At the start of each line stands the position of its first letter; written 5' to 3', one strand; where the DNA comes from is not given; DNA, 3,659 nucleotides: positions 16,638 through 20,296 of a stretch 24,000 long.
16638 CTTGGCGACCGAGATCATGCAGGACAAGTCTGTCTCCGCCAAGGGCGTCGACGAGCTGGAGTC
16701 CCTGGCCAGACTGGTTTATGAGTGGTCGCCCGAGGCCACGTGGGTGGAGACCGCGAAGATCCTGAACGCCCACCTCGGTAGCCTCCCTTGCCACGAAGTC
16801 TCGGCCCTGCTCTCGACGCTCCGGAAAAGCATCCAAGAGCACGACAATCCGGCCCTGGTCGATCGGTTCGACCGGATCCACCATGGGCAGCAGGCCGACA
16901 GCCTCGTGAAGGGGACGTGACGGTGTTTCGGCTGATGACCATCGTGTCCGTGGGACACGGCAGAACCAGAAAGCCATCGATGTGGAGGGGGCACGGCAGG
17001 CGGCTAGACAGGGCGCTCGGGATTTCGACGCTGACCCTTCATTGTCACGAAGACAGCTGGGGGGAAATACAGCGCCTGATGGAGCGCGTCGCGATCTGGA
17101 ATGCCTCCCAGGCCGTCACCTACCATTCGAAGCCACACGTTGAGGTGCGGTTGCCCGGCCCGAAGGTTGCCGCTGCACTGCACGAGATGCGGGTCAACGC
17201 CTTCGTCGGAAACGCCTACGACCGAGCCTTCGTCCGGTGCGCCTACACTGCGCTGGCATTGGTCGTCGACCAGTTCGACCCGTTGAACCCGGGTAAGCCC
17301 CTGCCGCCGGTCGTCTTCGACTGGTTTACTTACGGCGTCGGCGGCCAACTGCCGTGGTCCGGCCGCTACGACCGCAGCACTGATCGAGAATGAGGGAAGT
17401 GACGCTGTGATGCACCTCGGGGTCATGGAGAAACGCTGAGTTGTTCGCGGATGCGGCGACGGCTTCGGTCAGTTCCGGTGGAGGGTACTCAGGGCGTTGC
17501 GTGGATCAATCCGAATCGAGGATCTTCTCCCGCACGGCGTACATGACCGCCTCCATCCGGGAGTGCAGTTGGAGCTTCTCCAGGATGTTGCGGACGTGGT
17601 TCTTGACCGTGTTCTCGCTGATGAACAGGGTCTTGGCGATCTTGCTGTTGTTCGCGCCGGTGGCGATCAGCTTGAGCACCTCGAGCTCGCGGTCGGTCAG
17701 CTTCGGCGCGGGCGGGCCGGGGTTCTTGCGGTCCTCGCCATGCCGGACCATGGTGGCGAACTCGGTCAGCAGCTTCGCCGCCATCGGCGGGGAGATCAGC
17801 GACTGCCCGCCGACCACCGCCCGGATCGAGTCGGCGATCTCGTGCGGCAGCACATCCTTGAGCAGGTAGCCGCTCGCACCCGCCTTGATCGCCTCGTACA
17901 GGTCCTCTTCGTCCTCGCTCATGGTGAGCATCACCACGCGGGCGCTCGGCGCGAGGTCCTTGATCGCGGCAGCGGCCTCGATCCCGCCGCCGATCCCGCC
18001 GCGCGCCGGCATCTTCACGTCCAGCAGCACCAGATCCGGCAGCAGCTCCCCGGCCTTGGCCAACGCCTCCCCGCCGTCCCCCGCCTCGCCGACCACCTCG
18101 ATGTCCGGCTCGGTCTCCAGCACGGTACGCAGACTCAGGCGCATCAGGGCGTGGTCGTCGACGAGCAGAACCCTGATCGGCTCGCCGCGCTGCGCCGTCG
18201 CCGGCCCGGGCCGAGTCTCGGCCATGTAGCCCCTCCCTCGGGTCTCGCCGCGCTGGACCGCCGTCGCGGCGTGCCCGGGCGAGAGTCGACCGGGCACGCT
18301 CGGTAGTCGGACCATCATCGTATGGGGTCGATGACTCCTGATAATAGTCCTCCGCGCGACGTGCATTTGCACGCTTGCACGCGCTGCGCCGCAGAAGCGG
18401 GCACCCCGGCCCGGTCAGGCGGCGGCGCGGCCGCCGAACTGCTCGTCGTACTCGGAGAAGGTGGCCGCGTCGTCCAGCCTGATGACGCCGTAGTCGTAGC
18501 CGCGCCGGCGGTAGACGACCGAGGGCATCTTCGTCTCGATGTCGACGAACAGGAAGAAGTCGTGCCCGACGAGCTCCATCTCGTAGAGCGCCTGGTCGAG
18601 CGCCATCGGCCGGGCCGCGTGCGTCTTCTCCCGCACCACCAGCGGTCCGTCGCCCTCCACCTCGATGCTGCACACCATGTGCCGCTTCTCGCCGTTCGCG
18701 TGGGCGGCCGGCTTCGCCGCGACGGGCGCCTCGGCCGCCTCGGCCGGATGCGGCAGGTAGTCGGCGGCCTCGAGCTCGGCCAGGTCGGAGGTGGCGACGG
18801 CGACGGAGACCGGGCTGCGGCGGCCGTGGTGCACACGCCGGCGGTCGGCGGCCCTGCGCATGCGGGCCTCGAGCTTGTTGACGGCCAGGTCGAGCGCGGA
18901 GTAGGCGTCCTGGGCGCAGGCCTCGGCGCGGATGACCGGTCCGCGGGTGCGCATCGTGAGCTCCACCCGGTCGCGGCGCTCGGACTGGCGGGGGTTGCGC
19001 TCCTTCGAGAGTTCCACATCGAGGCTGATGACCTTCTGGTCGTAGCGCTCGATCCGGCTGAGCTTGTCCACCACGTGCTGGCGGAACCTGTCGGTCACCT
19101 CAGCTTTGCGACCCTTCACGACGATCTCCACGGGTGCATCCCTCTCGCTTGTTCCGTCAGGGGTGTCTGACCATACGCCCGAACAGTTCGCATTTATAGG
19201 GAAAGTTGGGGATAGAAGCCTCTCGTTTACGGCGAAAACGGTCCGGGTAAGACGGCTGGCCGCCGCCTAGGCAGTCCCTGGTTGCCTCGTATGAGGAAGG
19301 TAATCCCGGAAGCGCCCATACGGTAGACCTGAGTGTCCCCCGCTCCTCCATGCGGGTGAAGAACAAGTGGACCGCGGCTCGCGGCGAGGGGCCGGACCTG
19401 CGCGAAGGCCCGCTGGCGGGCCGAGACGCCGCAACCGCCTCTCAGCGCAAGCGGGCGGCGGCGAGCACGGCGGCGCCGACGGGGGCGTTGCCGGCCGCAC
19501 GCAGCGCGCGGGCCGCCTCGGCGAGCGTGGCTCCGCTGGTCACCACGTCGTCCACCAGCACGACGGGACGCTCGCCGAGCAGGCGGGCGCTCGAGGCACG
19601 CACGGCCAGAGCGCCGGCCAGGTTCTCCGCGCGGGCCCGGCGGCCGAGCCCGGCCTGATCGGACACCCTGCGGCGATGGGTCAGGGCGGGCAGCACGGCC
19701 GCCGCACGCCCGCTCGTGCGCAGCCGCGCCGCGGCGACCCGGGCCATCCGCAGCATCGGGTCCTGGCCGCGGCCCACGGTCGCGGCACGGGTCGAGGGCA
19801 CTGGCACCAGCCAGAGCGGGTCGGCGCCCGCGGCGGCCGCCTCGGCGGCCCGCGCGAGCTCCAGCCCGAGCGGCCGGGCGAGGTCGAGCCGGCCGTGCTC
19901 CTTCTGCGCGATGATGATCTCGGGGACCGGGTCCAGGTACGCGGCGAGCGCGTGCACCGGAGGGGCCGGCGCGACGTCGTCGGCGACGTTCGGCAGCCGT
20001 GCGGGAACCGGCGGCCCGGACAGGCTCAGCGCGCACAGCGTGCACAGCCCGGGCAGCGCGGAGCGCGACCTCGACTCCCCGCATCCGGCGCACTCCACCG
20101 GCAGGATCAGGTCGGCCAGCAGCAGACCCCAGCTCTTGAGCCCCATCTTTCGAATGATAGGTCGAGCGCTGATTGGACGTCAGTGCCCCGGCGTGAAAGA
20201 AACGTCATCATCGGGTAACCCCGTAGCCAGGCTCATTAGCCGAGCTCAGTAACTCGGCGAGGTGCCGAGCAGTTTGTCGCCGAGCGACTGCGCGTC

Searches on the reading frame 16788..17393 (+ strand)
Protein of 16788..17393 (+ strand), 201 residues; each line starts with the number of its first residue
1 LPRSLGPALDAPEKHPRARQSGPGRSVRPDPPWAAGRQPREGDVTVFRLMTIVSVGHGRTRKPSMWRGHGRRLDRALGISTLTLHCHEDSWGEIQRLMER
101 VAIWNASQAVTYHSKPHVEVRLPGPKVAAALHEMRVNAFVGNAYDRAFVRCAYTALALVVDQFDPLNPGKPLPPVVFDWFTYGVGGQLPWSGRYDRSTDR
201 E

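Call 3: search_protein_families(library=pfam, proteins=[window:16788-17393:+], max_evalue=1)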
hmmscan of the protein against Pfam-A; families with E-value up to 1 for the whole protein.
window:16788-17393:+ (201 aa): 0 families

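Call 4: search_protein_families(library=padloc, proteins=[window:16788-17393:+], max_evalue=1)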
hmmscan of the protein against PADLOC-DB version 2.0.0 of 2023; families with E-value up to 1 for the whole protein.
window:16788-17393:+ (201 aa): 0 families

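Call 5: search_protein_families(library=ncbifam, proteins=[window:16788-17393:+], max_evalue=1)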
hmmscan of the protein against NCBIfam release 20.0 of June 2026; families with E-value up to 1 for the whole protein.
window:16788-17393:+ (201 aa): 0 families

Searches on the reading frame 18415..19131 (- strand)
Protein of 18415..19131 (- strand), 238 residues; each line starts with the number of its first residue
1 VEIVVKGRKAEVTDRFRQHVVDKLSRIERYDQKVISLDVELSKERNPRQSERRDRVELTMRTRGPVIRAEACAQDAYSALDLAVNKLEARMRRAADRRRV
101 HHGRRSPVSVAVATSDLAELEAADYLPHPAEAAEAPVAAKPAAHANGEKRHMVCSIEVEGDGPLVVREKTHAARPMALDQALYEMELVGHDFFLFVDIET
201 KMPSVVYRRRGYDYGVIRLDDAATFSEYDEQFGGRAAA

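Call 71: search_protein_families(library=pfam, proteins=[window:18415-19131:-], max_evalue=0.001)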
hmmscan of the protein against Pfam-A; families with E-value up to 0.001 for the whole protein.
window:18415-19131:- (238 aa): 2 families
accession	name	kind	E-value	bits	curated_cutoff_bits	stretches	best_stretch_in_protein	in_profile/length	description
PF16321.10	Ribosom_S30AE_C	-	2.6e-22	78.7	25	1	163-216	4-57/57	Sigma 54 modulation/S30EA ribosomal protein C terminus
PF02482.25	Ribosomal_S30AE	-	5.7e-22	78.7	23.7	1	3-99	1-88/88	Sigma 54 modulation protein / S30EA ribosomal protein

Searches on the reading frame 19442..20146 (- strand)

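Call 71: search_protein_families(library=pfam, proteins=[window:19442-20146:-], max_evalue=0.001)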
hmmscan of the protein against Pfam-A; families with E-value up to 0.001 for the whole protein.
window:19442-20146:- (234 aa): 1 family
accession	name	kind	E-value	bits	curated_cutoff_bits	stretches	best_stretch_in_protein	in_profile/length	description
PF00156.33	Pribosyltran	-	1.5e-07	31.3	26.3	1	185-231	80-126/158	Phosphoribosyl transferase domain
